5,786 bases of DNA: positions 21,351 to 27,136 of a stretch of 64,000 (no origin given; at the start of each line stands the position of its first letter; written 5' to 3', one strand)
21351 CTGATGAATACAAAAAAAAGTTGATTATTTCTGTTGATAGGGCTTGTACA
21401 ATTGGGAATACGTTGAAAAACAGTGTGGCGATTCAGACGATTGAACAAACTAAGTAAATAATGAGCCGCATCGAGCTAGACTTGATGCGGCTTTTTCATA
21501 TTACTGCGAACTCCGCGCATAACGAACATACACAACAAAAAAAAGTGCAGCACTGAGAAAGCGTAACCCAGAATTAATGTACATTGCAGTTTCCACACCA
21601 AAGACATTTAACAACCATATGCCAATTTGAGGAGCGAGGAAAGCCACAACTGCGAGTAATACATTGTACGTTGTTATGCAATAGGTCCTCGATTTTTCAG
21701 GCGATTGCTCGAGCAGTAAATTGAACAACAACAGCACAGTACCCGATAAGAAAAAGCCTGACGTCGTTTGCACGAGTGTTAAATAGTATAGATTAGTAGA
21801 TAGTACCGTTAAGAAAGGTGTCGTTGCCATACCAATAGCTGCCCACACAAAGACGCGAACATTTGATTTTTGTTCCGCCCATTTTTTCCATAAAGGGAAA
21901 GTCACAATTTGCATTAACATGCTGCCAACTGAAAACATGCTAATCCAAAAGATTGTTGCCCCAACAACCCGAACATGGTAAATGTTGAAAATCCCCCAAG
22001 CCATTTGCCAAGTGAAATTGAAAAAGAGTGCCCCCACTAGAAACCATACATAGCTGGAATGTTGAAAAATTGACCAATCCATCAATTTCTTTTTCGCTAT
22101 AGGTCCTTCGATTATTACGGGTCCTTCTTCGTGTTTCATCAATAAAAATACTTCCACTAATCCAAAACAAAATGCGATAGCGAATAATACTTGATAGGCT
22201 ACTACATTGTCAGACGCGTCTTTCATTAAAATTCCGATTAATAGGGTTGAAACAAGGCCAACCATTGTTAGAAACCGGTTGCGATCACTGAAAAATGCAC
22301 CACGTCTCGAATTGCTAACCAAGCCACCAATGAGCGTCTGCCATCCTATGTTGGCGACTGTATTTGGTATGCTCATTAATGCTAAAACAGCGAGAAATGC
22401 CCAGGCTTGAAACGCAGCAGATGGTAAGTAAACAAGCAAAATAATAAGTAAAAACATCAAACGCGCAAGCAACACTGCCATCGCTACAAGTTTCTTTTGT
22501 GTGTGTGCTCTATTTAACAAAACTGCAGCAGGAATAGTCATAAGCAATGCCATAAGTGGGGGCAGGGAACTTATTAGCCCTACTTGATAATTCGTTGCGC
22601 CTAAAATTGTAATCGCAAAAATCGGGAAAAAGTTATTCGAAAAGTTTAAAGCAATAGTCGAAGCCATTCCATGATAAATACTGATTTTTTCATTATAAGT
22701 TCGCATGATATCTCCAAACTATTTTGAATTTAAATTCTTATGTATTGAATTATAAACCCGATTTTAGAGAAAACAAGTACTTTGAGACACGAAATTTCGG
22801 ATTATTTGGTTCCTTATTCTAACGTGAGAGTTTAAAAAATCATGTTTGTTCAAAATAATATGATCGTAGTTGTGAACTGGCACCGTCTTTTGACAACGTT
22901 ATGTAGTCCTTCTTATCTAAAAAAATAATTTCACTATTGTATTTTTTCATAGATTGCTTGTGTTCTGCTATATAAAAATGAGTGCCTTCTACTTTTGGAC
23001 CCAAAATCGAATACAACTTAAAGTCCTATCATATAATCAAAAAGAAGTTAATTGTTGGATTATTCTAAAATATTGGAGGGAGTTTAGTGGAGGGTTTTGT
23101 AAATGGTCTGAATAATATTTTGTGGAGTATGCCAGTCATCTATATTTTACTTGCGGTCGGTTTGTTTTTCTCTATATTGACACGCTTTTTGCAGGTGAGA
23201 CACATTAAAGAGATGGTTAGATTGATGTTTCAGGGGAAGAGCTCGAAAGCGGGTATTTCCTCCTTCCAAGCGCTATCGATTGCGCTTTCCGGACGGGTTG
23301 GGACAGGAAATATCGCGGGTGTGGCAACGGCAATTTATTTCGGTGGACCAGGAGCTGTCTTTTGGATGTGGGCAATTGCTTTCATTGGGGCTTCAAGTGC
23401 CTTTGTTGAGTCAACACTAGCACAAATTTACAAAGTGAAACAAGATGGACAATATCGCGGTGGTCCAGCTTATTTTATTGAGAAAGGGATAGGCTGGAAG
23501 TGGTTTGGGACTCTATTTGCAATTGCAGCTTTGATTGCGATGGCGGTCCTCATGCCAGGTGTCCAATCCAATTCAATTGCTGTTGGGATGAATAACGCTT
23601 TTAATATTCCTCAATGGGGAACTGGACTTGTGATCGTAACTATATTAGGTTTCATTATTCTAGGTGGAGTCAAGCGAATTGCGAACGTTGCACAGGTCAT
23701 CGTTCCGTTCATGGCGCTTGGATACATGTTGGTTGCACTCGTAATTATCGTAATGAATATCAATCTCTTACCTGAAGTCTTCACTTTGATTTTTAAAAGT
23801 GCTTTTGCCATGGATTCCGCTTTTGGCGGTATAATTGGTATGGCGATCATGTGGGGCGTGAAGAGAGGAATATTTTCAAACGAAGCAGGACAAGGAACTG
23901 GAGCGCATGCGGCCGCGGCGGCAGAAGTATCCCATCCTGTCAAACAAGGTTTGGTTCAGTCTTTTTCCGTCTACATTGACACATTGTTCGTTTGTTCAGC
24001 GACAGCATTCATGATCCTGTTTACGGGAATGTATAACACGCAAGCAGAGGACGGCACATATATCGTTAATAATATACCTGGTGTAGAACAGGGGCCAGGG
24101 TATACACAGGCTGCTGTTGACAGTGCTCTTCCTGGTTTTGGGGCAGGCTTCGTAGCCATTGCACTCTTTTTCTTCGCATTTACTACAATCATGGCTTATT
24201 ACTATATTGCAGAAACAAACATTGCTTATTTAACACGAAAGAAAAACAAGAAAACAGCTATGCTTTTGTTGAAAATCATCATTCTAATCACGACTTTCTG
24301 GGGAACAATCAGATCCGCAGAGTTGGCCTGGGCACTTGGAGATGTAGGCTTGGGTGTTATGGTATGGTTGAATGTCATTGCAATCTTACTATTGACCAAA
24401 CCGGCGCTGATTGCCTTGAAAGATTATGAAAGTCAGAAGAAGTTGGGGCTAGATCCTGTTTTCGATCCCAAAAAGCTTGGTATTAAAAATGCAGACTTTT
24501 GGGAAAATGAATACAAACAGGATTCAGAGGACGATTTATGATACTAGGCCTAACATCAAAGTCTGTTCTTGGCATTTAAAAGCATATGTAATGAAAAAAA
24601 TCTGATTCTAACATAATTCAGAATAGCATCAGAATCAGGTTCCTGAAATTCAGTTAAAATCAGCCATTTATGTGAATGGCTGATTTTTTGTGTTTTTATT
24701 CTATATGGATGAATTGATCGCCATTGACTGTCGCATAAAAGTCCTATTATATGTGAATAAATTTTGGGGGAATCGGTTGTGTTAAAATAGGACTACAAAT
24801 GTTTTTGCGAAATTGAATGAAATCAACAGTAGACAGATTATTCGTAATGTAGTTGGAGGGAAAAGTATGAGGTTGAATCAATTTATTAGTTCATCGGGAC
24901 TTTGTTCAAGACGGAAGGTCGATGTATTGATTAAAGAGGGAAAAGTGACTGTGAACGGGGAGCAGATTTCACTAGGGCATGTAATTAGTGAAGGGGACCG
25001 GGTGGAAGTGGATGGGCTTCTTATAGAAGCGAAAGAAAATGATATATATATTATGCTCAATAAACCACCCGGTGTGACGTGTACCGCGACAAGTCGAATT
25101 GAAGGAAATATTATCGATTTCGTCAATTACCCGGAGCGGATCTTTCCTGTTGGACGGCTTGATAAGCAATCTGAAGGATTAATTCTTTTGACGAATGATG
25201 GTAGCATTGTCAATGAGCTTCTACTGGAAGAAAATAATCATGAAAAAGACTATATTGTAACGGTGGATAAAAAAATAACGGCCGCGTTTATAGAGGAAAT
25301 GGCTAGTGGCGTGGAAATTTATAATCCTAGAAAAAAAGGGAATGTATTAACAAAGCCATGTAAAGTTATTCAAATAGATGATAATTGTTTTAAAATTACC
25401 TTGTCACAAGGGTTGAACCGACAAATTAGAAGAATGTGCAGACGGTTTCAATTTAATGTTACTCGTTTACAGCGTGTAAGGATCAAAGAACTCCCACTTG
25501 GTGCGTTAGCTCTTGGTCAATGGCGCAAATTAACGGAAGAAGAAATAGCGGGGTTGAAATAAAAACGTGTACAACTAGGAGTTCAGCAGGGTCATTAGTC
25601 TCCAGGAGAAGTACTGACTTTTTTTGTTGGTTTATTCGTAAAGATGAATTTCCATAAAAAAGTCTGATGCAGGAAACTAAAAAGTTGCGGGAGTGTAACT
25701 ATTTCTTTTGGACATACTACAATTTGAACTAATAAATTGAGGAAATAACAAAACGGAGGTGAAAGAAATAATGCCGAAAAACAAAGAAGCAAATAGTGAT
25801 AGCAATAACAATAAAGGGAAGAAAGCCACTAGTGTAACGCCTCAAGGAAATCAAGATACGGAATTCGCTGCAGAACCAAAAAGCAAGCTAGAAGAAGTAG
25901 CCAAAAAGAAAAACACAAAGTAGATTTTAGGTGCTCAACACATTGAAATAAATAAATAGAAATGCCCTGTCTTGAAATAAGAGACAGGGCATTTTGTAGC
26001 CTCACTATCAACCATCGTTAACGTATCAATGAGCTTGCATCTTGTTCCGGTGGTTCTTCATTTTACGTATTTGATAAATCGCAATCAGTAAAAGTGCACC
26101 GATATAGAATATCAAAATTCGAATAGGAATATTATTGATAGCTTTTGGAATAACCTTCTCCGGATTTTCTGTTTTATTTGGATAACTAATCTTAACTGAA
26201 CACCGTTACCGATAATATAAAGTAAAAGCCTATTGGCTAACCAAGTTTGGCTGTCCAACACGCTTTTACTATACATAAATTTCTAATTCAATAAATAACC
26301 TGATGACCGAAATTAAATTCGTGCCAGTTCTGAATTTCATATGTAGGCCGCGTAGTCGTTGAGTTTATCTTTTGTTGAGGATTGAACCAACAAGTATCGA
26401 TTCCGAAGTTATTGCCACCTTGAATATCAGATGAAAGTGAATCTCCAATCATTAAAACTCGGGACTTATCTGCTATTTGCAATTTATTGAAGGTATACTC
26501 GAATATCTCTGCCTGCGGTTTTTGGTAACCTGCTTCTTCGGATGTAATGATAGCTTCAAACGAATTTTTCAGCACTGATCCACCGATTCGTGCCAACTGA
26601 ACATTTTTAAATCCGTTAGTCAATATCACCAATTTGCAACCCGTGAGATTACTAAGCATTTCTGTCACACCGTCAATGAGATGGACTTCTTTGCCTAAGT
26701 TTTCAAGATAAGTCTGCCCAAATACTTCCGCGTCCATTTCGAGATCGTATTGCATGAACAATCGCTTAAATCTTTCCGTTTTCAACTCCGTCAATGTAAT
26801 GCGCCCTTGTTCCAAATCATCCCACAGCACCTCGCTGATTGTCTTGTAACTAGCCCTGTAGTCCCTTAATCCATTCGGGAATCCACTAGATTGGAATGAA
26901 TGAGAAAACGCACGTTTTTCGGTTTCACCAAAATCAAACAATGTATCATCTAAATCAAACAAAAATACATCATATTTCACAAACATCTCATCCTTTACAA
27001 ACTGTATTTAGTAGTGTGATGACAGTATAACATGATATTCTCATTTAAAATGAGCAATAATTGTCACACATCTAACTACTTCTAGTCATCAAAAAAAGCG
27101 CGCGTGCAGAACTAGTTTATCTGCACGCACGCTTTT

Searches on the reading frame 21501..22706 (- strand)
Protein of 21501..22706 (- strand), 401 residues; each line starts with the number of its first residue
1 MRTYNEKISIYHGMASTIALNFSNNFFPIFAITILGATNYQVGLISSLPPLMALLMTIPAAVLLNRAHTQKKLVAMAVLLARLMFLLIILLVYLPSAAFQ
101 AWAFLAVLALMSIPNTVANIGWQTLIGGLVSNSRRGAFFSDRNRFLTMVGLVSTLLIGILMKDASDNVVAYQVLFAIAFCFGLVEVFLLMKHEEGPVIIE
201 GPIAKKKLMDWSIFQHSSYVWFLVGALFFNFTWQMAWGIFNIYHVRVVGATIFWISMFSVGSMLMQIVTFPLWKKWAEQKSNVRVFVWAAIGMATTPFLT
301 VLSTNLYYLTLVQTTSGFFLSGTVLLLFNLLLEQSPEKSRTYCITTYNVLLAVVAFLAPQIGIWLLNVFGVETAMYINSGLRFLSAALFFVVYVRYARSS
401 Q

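Call 12: search_protein_families(library=pfam, proteins=[window:21501-22706:-], max_evalue=0.001)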
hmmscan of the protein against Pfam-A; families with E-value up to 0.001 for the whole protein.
window:21501-22706:- (401 aa): 2 families
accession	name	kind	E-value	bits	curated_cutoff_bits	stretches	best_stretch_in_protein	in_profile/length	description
PF07690.21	MFS_1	-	2.6e-22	79.7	33.4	2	17-269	9-255/347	Major Facilitator Superfamily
PF12832.13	MFS_1_like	-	2.3e-07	30.6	25.2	1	35-343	29-338/373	MFS_1 like family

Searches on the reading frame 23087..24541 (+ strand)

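Call 12: search_protein_families(library=pfam, proteins=[window:23087-24541:+], max_evalue=0.001)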
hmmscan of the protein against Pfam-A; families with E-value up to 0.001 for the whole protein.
window:23087-24541:+ (484 aa): 1 family
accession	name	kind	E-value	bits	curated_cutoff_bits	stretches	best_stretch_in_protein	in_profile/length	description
PF01235.23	Na_Ala_symp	-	3.9e-163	543.7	24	1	48-459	3-392/392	Sodium:alanine symporter family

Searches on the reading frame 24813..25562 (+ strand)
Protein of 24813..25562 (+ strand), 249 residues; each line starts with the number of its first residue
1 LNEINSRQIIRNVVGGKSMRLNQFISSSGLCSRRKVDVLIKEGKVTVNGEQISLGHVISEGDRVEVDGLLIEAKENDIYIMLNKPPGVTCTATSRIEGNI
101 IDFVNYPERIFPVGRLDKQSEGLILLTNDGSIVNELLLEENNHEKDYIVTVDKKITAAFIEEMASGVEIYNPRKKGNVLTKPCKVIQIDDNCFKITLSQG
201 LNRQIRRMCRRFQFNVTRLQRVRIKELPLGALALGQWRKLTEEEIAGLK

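Call 12: search_protein_families(library=pfam, proteins=[window:24813-25562:+], max_evalue=0.001)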
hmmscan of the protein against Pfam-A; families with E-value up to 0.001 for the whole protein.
window:24813-25562:+ (249 aa): 3 families
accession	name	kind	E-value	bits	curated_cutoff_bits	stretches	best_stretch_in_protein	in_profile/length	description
PF00849.27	PseudoU_synth_2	-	1.2e-21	77.9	26.8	1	79-209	2-150/152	RNA pseudouridylate synthase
PF01479.30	S4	-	3.9e-11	43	22.8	1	19-64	1-48/48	S4 domain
PF03658.20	Ub-RnfH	-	0.00023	21.9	23.7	1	6-66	11-70/83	RnfH family Ubiquitin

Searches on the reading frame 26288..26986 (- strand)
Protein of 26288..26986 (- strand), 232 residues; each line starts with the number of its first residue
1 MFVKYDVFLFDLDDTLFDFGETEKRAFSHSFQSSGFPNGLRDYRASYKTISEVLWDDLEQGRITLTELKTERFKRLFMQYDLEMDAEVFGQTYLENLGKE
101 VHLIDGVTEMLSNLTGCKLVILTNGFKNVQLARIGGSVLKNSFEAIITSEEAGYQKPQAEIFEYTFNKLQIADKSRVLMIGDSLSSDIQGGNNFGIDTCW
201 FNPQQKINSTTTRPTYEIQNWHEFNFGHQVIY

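Call 12: search_protein_families(library=pfam, proteins=[window:26288-26986:-], max_evalue=0.001)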
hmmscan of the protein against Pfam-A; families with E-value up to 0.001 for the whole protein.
window:26288-26986:- (232 aa): 3 families
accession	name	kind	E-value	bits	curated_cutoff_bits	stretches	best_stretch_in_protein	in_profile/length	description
PF13419.12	HAD_2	-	1.1e-21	78.2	23.8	1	9-200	2-177/178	Haloacid dehalogenase-like hydrolase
PF00702.32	Hydrolase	-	4.7e-21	76.5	26.4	1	5-195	1-191/191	haloacid dehalogenase-like hydrolase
PF13242.12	Hydrolase_like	-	8e-11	42.1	22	1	155-200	3-47/75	HAD-hyrolase-like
